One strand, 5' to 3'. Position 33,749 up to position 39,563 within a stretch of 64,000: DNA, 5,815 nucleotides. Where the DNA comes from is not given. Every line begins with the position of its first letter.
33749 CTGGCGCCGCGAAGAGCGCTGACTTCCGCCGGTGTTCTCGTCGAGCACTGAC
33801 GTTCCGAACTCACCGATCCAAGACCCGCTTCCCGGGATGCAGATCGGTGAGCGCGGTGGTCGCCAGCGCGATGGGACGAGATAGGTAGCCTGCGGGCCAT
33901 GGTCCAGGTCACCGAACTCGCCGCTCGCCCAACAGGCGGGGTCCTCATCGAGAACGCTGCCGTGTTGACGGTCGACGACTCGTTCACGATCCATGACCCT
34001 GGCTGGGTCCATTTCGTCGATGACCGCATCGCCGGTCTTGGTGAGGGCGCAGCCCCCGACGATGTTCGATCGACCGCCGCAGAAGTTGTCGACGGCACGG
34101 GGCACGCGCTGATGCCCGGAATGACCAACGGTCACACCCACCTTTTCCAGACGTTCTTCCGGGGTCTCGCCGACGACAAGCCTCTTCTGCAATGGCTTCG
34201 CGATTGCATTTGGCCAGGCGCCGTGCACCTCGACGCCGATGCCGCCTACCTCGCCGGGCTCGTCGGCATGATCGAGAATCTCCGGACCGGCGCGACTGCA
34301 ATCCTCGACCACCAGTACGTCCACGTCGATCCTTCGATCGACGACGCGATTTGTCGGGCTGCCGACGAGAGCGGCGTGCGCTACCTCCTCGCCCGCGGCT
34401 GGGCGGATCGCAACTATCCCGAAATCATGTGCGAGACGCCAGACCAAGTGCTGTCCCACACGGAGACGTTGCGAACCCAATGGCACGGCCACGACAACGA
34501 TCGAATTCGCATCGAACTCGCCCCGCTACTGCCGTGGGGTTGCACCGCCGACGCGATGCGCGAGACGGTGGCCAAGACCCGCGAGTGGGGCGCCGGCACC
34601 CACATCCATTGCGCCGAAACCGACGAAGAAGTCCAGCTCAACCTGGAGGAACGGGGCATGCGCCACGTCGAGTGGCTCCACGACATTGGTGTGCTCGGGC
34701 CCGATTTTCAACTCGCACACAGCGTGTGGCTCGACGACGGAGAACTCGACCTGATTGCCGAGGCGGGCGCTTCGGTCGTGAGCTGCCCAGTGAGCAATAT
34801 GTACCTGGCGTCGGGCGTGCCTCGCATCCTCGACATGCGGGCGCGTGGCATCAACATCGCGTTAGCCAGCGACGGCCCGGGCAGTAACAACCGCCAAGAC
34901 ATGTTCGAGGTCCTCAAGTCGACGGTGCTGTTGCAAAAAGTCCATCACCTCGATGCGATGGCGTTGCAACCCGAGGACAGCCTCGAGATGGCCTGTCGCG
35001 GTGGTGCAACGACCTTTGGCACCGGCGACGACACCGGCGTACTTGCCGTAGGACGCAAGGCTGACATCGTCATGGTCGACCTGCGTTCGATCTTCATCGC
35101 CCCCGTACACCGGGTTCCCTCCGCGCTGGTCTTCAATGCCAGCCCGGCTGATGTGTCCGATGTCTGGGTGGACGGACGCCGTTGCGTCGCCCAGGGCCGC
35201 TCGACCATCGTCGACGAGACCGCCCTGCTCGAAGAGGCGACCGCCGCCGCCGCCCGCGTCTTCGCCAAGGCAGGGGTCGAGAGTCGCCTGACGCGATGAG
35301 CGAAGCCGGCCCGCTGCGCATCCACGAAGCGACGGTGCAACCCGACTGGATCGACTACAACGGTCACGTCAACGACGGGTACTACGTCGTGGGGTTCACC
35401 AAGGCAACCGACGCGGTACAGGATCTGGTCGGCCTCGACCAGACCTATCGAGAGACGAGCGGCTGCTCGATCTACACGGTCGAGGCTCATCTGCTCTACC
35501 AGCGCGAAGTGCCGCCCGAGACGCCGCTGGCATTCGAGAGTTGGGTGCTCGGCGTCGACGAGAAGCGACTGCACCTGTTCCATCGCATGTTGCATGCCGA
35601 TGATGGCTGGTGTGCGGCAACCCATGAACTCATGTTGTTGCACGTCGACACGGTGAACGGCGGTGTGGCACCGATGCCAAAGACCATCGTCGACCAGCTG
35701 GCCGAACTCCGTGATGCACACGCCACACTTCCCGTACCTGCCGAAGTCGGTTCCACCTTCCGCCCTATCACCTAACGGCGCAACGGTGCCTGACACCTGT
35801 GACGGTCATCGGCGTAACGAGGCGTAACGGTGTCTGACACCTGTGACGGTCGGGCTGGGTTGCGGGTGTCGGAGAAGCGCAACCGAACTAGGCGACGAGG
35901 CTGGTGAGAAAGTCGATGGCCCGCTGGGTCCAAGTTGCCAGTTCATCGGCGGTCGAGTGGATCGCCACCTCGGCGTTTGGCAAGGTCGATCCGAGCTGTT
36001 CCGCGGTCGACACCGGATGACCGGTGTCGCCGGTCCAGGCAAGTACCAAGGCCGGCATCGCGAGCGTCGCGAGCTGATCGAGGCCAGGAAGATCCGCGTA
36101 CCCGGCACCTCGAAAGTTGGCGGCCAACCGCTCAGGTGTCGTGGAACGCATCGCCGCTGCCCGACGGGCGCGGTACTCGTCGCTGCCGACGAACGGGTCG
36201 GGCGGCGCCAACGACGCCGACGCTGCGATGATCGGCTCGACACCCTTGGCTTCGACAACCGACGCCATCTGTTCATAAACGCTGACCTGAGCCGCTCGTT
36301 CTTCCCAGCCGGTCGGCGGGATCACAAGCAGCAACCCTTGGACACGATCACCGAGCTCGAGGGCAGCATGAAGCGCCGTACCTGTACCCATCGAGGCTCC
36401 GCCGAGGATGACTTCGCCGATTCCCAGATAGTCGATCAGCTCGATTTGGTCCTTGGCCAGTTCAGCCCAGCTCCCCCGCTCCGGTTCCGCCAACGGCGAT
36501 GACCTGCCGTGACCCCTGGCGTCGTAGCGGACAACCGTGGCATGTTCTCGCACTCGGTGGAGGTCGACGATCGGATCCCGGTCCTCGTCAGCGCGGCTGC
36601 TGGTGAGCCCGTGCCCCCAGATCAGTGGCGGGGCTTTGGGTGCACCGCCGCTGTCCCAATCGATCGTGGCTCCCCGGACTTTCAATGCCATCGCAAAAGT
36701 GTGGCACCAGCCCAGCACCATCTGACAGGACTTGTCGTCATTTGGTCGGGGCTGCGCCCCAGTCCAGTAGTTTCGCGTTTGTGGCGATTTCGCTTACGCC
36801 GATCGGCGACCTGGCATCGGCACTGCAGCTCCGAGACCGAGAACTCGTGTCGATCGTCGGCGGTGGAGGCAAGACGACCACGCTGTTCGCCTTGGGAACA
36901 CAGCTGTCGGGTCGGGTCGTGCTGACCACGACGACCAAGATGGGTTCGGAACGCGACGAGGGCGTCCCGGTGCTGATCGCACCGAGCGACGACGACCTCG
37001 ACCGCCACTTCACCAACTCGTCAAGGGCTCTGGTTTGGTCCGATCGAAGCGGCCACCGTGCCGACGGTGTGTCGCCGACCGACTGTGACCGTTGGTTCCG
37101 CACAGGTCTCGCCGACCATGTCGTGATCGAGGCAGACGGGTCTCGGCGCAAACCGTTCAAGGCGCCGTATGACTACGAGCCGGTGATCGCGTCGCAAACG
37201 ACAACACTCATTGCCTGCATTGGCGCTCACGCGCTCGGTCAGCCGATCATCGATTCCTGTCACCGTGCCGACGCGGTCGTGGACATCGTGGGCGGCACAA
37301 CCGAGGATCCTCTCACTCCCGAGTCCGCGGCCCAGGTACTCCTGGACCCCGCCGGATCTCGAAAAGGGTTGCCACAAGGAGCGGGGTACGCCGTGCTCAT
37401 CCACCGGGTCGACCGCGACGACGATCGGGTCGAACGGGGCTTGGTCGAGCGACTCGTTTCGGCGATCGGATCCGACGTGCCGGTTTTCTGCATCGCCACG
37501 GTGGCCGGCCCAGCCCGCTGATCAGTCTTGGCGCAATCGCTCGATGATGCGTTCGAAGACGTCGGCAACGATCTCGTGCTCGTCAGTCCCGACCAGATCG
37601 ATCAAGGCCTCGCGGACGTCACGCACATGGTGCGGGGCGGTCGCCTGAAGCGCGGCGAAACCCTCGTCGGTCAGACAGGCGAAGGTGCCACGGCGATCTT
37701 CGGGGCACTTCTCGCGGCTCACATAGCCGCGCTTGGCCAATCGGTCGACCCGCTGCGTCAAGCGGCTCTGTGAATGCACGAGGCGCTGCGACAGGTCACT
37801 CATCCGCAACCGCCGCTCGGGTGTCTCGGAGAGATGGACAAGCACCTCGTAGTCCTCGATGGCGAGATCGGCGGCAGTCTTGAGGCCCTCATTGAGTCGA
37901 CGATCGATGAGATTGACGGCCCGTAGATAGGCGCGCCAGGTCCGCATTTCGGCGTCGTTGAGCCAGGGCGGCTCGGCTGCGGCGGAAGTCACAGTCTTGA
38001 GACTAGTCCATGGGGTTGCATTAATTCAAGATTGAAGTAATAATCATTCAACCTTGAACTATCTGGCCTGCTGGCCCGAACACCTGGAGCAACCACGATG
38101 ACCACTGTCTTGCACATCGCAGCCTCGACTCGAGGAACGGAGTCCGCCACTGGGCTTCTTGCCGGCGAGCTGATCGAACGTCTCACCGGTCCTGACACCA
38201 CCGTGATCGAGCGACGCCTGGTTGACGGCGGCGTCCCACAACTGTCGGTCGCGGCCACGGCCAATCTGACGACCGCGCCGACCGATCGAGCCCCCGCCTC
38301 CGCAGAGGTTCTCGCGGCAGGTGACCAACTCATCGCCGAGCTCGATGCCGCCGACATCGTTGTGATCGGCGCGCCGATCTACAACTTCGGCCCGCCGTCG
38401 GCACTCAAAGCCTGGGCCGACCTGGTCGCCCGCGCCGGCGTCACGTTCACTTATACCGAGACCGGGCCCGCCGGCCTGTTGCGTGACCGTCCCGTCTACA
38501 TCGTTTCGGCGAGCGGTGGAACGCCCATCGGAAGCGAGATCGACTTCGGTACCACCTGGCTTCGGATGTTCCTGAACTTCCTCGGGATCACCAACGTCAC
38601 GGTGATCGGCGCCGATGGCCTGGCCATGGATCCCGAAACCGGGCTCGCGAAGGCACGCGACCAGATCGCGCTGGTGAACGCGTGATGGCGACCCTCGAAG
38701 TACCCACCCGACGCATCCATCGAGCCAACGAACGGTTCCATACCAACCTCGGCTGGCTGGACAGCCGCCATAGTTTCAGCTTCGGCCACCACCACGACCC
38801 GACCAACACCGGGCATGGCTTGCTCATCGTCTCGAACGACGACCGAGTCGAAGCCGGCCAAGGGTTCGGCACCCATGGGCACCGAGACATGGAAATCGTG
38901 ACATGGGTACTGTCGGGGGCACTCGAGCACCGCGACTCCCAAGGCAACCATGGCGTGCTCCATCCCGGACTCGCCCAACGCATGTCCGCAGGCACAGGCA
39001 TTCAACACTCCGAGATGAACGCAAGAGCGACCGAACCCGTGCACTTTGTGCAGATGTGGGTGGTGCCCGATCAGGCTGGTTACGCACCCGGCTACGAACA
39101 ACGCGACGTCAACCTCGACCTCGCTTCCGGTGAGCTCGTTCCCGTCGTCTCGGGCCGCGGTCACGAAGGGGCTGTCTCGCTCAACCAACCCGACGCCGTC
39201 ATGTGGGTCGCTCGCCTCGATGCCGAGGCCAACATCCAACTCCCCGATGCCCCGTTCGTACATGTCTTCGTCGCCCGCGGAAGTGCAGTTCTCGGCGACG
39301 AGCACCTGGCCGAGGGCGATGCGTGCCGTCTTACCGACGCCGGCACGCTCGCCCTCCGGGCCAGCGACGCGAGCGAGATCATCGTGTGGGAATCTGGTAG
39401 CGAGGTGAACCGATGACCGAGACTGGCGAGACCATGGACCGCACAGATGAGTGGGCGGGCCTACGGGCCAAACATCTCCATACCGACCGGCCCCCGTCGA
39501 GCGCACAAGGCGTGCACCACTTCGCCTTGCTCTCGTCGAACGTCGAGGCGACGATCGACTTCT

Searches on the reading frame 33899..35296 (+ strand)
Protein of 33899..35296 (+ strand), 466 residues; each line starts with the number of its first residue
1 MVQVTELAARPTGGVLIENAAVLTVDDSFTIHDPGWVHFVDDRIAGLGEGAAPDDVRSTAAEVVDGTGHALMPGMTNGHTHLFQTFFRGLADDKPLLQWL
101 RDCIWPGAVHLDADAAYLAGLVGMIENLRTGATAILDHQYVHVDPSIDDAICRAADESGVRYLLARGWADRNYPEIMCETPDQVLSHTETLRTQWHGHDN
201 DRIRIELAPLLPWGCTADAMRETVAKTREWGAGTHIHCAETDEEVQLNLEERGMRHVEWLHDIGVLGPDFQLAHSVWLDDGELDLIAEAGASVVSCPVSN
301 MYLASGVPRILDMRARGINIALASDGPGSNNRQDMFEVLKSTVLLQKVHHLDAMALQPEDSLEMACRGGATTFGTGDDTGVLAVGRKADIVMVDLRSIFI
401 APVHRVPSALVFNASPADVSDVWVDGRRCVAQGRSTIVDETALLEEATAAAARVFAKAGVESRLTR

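Call 60: search_protein_families(library=pfam, proteins=[window:33899-35296:+], max_evalue=0.001)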
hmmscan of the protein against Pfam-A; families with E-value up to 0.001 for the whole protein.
window:33899-35296:+ (466 aa): 2 families
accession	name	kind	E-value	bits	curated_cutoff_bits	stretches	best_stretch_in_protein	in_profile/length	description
PF01979.26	Amidohydro_1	-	3.1e-63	214.5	25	1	71-428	2-344/345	Amidohydrolase family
PF07969.17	Amidohydro_3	-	3.8e-16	60.1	29.7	1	217-428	261-470/472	Amidohydrolase family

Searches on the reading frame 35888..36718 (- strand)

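Call 60: search_protein_families(library=pfam, proteins=[window:35888-36718:-], max_evalue=0.001)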
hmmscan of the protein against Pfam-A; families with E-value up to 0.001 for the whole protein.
window:35888-36718:- (276 aa): 3 families
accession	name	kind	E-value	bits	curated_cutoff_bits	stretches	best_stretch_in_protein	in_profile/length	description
PF00561.26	Abhydrolase_1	-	6e-15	56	25.8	1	30-250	1-230/245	alpha/beta hydrolase fold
PF12697.13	Abhydrolase_6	-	1.7e-11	45.6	26.3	1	54-250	22-194/217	Alpha/beta hydrolase family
PF12146.15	Hydrolase_4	-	3.5e-09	36.7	27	1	60-149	32-124/239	Serine aminopeptidase, S33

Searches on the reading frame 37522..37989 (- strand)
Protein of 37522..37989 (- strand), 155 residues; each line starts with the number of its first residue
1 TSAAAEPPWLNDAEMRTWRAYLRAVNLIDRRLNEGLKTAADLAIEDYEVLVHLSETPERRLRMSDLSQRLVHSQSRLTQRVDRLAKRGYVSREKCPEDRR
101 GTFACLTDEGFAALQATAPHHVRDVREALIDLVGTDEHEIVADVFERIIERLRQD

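Call 60: search_protein_families(library=pfam, proteins=[window:37522-37989:-], max_evalue=0.001)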
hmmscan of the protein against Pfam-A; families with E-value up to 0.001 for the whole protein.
window:37522-37989:- (155 aa): 6 families
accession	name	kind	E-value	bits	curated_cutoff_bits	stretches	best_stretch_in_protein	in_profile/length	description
PF12802.13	MarR_2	-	6.8e-13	49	27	1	45-100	6-60/61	MarR family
PF01047.28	MarR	-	2.6e-10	40.5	24.6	1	46-101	5-58/59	MarR family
PF13463.12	HTH_27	-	9.9e-07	29.4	22.2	1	46-110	5-68/68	Winged helix DNA-binding domain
PF22381.2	Staph_reg_Sar_Rot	-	1.5e-06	28.7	27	1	34-110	4-78/85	Transcriptional regulator SarA/Rot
PF13601.12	HTH_34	-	5.4e-05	23.7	27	1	49-115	5-70/80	Winged helix DNA-binding domain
PF13412.12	HTH_24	-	0.00089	19.2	21.9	0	53-90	12-47/48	Winged helix-turn-helix DNA-binding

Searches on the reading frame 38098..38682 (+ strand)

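Call 62: search_protein_families(library=pfam, proteins=[window:38098-38682:+], max_evalue=0.001)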
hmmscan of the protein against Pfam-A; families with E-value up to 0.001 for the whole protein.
window:38098-38682:+ (195 aa): 2 families
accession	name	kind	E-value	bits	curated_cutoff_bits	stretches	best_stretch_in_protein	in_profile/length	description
PF02525.22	Flavodoxin_2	-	2.9e-39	135.3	27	1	3-190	2-194/198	Flavodoxin-like fold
PF03358.20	FMN_red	-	1.5e-12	47.8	24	1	3-148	2-124/152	NADPH-dependent FMN reductase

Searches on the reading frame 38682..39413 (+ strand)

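Call 62: search_protein_families(library=pfam, proteins=[window:38682-39413:+], max_evalue=0.001)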
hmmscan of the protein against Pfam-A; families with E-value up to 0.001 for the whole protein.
window:38682-39413:+ (244 aa): 2 families
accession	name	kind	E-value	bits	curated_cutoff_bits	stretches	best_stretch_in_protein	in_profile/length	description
PF02678.22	Pirin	-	5.5e-34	116.9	26.1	1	18-127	7-108/108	Pirin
PF17954.7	Pirin_C_2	-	2.3e-11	44.2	22.9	1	155-235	2-83/86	Quercetinase C-terminal cupin domain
